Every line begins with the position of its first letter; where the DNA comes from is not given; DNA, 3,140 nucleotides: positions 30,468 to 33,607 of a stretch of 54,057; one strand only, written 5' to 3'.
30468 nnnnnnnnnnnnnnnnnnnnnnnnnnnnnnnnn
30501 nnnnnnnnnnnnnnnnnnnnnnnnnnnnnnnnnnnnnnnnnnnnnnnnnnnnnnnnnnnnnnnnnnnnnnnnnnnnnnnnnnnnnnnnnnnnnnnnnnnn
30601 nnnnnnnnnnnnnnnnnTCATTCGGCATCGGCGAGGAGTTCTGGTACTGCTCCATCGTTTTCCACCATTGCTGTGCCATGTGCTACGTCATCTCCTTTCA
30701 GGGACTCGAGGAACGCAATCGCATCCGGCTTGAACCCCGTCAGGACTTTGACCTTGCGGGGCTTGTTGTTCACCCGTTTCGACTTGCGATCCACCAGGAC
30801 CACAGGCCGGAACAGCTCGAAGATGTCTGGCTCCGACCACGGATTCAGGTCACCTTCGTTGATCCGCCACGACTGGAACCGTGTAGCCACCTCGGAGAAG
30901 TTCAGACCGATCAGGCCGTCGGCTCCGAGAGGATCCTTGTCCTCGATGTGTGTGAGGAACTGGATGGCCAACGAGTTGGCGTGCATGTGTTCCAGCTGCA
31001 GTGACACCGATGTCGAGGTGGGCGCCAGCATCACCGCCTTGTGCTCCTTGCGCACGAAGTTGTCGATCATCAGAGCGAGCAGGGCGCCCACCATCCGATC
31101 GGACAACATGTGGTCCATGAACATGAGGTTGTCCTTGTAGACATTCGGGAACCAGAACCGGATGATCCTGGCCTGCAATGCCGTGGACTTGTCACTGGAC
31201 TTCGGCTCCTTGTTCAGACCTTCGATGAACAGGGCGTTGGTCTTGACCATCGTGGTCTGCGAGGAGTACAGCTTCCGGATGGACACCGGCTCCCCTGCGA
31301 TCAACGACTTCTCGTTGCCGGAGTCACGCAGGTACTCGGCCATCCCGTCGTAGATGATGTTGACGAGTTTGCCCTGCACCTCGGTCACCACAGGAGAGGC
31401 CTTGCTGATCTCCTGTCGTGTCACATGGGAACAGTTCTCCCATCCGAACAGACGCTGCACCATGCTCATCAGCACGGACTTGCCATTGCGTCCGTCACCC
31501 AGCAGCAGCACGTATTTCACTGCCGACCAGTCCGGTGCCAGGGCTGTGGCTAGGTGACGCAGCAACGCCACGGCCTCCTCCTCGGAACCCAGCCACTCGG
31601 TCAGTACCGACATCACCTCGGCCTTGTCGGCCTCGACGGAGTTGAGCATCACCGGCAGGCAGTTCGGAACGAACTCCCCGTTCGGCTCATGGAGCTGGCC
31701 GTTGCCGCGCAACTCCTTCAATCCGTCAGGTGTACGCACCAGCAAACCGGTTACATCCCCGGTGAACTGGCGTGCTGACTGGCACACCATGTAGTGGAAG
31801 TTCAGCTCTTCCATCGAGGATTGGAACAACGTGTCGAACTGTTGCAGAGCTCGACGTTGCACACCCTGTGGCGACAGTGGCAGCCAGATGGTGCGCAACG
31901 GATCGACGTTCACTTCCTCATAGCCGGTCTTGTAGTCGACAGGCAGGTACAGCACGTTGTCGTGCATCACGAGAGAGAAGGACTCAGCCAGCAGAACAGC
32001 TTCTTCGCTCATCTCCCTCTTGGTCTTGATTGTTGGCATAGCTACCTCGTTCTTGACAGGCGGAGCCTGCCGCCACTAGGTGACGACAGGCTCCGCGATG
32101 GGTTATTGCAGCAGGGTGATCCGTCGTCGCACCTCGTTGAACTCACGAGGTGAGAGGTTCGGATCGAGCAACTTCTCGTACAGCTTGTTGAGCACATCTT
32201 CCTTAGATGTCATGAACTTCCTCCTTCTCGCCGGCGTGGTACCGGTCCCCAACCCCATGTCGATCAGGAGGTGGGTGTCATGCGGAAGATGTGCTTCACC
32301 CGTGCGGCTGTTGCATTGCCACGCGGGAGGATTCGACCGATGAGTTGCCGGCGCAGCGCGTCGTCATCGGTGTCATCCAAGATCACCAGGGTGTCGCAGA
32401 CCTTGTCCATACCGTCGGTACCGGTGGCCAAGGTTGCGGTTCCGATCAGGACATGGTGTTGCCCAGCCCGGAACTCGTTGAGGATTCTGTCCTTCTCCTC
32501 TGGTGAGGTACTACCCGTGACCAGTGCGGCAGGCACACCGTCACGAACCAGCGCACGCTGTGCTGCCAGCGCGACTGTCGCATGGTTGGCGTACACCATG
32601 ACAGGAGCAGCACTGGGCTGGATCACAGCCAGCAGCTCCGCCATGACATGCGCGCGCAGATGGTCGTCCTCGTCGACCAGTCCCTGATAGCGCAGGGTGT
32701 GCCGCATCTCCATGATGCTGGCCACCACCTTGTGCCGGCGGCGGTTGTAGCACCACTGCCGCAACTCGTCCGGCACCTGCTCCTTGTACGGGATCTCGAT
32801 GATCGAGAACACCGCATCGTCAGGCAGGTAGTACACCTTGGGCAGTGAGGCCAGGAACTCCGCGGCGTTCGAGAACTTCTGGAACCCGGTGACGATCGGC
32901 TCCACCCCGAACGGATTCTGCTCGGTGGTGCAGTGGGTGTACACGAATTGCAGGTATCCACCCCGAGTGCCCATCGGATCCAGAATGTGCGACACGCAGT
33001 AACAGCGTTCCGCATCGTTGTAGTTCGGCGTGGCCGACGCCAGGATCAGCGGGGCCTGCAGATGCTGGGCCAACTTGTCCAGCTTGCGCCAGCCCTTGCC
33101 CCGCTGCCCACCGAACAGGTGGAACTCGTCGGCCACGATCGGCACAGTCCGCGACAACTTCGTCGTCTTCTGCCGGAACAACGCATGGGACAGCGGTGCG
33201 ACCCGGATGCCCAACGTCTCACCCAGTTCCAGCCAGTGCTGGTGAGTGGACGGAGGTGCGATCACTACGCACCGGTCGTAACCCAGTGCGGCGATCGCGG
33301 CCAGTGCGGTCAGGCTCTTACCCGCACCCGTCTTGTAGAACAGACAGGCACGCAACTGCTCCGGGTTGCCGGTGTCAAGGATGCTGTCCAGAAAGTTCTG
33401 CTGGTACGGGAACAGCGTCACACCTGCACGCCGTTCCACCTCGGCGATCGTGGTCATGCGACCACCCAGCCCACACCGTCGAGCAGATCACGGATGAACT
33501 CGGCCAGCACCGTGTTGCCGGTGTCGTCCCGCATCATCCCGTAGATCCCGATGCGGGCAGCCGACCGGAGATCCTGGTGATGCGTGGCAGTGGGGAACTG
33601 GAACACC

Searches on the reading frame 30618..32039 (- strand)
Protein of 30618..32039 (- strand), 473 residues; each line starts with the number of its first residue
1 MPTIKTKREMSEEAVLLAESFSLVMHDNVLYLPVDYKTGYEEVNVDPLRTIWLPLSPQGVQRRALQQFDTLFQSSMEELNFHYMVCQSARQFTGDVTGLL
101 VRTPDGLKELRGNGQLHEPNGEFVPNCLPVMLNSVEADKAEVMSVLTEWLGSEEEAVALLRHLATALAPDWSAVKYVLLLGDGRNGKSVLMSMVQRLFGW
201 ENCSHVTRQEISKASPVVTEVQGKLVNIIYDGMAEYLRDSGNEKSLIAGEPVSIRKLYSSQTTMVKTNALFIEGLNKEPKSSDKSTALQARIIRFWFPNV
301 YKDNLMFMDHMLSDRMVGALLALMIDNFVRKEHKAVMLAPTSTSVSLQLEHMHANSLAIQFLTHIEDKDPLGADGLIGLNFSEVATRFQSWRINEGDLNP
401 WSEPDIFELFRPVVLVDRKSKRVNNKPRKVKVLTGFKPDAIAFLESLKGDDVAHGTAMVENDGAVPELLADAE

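Call 13: search_protein_families(library=pfam, proteins=[window:30618-32039:-], max_evalue=0.01)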
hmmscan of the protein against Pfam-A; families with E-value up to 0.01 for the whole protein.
window:30618-32039:- (473 aa): 1 family
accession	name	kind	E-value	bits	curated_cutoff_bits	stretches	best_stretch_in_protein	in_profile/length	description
PF19263.5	DUF5906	-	1.1e-08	36.2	27.6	1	179-285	1-110/114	Family of unknown function (DUF5906)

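Call 55: search_solved_structures(query=window:30618-32039:-, max_evalue=1)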
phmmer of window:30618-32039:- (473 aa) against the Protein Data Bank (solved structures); distinct sequences matched with E-value up to 1: 3.
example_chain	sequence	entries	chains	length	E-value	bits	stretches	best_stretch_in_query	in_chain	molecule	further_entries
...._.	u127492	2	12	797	1.9e-06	30.2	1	164-307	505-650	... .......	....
1eku_A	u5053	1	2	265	0.15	14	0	212-302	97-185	Interferon gamma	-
2xtz_A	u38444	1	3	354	0.51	12.3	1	174-257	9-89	GUANINE NUCLEOTIDE-BINDING PROTEIN ALPHA-1 SUBUNIT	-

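Call 64: search_solved_structures(query=A2, max_evalue=1, show_alignments=2)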
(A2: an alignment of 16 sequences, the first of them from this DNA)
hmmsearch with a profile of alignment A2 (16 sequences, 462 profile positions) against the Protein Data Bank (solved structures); distinct sequences matched with E-value up to 1: 4.
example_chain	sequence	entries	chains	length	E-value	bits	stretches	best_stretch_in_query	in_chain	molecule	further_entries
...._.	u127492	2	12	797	4.5e-11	45.3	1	146-301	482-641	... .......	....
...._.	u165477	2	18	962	0.53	12.1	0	138-206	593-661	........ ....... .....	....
8wvz_A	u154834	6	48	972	0.54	12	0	138-206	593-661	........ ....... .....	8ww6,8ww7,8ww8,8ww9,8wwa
8iqh_A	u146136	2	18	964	0.68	11.7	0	143-207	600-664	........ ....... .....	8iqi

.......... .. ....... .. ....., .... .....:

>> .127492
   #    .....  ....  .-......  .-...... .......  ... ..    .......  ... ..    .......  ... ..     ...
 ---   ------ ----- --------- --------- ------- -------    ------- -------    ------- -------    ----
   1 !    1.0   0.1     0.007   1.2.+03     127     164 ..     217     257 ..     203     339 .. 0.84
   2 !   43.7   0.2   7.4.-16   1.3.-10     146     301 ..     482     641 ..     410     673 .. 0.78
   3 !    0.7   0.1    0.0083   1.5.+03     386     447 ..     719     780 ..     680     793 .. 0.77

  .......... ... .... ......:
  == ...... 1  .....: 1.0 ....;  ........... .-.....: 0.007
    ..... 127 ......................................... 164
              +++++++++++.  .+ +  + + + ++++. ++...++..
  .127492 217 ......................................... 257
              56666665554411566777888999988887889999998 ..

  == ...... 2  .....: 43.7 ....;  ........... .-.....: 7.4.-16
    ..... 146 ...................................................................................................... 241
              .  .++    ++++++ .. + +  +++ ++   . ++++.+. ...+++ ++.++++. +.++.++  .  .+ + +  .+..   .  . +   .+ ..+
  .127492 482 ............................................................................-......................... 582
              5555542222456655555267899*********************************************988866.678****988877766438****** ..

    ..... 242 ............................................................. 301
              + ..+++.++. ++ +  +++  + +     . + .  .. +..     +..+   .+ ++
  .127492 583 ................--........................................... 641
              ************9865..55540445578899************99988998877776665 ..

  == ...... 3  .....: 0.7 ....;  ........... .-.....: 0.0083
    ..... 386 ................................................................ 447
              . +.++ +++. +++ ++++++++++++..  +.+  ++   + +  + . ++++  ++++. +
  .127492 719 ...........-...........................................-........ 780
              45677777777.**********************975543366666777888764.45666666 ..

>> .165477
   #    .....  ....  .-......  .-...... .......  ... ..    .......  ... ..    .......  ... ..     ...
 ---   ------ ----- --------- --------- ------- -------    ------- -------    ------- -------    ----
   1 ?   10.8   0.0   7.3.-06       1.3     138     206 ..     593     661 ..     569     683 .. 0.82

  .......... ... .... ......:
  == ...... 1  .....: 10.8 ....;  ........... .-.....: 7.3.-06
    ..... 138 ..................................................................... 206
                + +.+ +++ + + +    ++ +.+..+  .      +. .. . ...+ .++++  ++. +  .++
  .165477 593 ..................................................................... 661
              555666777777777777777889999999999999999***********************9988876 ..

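Call 65: find_homologous_proteins(query=window:30618-32039:-, max_evalue=1e-10)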
Query window:30618-32039:- (473 aa): 672 proteins with E <= 1e-10 among 8000 candidates; the best 120 are listed.
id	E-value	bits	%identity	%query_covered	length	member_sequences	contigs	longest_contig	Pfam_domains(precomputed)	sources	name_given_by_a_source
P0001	0.0e+0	1054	99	100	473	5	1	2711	PF19263.6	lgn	-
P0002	4.4e-216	736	72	96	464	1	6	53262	PF19263.6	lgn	-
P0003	6.0e-212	722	68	97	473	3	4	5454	PF19263.6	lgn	-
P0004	2.5e-204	697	67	97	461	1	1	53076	PF19263.6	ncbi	-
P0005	3.3e-201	687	65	97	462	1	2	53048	PF19263.6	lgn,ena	-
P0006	1.1e-200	685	66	95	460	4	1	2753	PF19263.6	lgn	-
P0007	8.8e-199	679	65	97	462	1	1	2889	PF19263.6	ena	-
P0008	1.0e-198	679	65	97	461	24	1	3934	PF19263.6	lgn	-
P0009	5.7e-198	676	66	95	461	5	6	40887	PF19263.6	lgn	-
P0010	6.3e-198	676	66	97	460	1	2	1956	PF19263.6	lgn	-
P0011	1.9e-197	675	64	97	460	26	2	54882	PF19263.6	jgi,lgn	jgi:phage/plasmid-associated DNA primase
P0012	8.7e-192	656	63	97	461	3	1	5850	PF19263.6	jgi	jgi:phage/plasmid-associated DNA primase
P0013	2.9e-185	634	60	97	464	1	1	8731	PF19263.6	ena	-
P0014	1.3e-182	626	61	98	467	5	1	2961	PF19263.6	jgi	-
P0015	4.4e-180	617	63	95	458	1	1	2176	PF19263.6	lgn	-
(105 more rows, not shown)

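Call 68: find_encoding_contigs(protein=P0002, flank=10000, max_places=2)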
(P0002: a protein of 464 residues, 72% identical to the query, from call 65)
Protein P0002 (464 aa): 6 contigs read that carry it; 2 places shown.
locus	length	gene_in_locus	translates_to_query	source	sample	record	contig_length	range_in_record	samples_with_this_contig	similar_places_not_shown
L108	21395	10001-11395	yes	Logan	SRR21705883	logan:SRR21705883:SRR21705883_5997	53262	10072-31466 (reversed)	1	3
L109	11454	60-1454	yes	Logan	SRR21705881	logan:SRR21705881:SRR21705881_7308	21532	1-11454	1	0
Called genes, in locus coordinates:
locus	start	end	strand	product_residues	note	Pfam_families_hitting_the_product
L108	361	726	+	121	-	-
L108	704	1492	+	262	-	-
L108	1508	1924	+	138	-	-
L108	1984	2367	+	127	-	-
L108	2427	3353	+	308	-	PF00004:AAA, PF07728:AAA_5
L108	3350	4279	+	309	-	-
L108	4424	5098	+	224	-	PF10991:Enc34_ssDNA-bd (weak)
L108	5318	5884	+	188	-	PF10926:DUF2800, PF12705:PDDEXK_1 (weak)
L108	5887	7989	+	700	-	PF00476:DNA_pol_A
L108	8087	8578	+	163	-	-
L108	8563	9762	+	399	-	PF00270:DEAD (faint), PF00271:Helicase_C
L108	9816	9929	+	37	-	-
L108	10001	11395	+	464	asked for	PF19263:DUF5906 (weak)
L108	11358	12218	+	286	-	PF09250:Prim-Pol (weak)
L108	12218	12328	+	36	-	-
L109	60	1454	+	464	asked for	PF19263:DUF5906 (weak)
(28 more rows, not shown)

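Call 70: find_encoding_contigs(protein=P0004, flank=10000, max_places=1)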
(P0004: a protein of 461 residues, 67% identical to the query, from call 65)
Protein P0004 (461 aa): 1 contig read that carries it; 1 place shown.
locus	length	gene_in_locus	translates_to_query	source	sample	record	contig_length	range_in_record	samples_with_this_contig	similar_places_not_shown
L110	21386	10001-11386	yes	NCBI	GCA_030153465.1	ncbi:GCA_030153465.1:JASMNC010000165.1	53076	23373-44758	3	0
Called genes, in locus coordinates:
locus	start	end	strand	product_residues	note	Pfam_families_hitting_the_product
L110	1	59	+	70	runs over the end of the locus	-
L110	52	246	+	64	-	-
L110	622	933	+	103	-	-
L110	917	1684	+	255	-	-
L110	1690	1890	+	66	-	-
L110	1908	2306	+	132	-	-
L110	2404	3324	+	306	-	PF20030:bpMoxR (weak), PF00004:AAA, PF07728:AAA_5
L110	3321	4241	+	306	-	-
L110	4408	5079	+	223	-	PF10991:Enc34_ssDNA-bd (weak)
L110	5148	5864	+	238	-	PF12705:PDDEXK_1, PF10926:DUF2800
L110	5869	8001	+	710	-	PF00476:DNA_pol_A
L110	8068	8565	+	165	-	-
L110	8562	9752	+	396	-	PF04851:ResIII (faint), PF00270:DEAD (faint), PF00271:Helicase_C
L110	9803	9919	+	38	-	-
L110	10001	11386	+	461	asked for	PF19263:DUF5906 (faint)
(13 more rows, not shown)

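Call 77: predict_structure(alignment_id=A3)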
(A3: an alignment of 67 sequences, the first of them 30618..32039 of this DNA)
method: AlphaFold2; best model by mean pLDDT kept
length: 473 residues; sequences in the alignment: 67
mean_pLDDT: 89.6   pTM: 0.86
mean pLDDT of the five models: 89.6, 89.6, 88.4, 87.8, 87.1
residues with pLDDT >= 90: 366; 70-90: 70; 50-70: 15; < 50: 22
segments of 3 or more residues with pLDDT < 50: 453-473
pLDDT, mean of each block of 10 residues (from residue 1): 94 97 94 93 87 95 95 93 96 94 97 96 96 98 97 97 94 84 89 97 93 92 94 68 90 88 92 87 70 93 95 98 97 93 90 90 95 96 97 94 94 94 91 94 85 45 32 35
secondary structure, 60 per line:
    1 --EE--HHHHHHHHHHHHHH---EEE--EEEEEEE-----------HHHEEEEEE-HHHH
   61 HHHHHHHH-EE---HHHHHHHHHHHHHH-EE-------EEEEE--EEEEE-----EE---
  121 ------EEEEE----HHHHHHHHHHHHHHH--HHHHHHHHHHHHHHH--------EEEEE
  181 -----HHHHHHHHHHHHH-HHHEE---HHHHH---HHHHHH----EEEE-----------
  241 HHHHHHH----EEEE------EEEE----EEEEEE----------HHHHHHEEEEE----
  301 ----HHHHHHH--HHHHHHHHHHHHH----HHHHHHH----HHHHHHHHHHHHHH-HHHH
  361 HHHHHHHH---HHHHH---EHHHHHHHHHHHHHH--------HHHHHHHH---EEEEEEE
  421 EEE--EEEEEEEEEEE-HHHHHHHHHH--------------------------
elements in order: H7-20 E24-26 E29-35 E50-55 H57-68 H75-88 E99-103 E106-110 E127-131 H136-150 H153-167 E176-180 H186-198 H208-212 H216-221 E226-229 H241-247 E252-255 E262-265 E270-275 H286-291 E292-296 H305-311 H314-326 H331-337 H342-355 H357-368 H372-376 H381-394 H403-410 E414-423 E426-436 H438-447

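Call 79: fold_search(model_id=the predicted structure, library=pdb)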
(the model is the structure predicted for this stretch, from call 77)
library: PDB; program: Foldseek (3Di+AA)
matches with E <= 10: 809; with E <= 0.001: 207
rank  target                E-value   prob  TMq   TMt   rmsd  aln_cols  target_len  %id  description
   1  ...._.                5.6e-17  1.00  0.59  0.62   6.1       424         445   15  Structure of Primase-Helicase in SaPI5 (released 2022-07-13)
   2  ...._C                1.1e-16  1.00  0.59  0.64   5.4       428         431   14  Structure of Primase-Helicase in SaPI5 (released 2022-07-13)
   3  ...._A                4.2e-15  1.00  0.61  0.64   5.4       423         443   15  Structure of Primase-Helicase in SaPI5 (released 2022-07-13)
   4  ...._D                4.7e-15  1.00  0.60  0.64   5.4       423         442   15  Structure of Primase-Helicase in SaPI5 (released 2022-07-13)
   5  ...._B                5.3e-15  1.00  0.58  0.61   5.5       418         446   16  Structure of Primase-Helicase in SaPI5 (released 2022-07-13)
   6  8iqi_C                1.2e-13  1.00  0.55  0.31  13.7       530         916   11  Structure of Full-Length AsfvPrimPol in Complex-Form (released 2023-07-26)
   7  8iqi_A                1.6e-13  1.00  0.59  0.33  13.0       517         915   11  Structure of Full-Length AsfvPrimPol in Complex-Form (released 2023-07-26)
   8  8ww6_E                2.1e-13  1.00  0.52  0.41  12.7       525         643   12  Structure of ATP-rs-Form AsfvPrimPol Hexamer (released 2025-04-30)
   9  8iqi_B                2.3e-13  1.00  0.56  0.32   9.3       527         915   12  Structure of Full-Length AsfvPrimPol in Complex-Form (released 2023-07-26)
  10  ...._D                3.2e-13  1.00  0.52  0.63   5.4       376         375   14  Structure of Primase-Helicase in SaPI5 (released 2022-07-13)
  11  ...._C                4.5e-13  1.00  0.57  0.44  13.0       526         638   12  Structure of Full-Length AsfvPrimPol with polyT DNA (released 2025-12-24)
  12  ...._F                6.6e-13  1.00  0.42  0.55   7.4       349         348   14  Structure of Primase-Helicase in SaPI5 (released 2022-07-13)
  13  8ww7_C                1.0e-12  1.00  0.55  0.32  13.1       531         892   11  Structure of AMPPNP-Form AsfvPrimPol Dodecamer (released 2025-04-30)
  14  8iqi_F                1.4e-12  1.00  0.55  0.31  14.2       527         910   11  Structure of Full-Length AsfvPrimPol in Complex-Form (released 2023-07-26)
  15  8ww7_D                1.4e-12  1.00  0.54  0.31  13.2       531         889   11  Structure of AMPPNP-Form AsfvPrimPol Dodecamer (released 2025-04-30)
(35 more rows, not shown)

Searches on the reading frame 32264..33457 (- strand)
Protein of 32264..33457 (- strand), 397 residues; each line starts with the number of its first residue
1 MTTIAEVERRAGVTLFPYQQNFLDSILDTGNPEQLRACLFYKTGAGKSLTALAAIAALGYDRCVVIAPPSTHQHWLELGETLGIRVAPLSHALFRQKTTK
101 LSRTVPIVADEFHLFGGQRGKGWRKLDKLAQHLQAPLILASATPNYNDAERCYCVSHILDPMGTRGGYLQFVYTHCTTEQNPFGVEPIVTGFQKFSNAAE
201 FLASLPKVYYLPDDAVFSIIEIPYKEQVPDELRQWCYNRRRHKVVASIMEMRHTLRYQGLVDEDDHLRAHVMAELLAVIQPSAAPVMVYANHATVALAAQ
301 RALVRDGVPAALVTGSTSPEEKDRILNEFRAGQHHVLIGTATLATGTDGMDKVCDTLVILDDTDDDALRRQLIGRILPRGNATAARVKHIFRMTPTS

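Call 13: search_protein_families(library=pfam, proteins=[window:32264-33457:-], max_evalue=0.01)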
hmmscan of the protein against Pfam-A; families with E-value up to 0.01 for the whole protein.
window:32264-33457:- (397 aa): 3 families
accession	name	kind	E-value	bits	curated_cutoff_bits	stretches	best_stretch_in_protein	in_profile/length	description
PF00271.37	Helicase_C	-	4.4e-09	37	23.5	1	282-376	14-106/110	Helicase conserved C-terminal domain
PF04851.21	ResIII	-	6.9e-09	36.3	22.5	1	14-68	3-61/164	Type III restriction enzyme, res subunit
PF00270.35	DEAD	-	1.3e-07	31.9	26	1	94-150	109-165/167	DEAD/DEAH box helicase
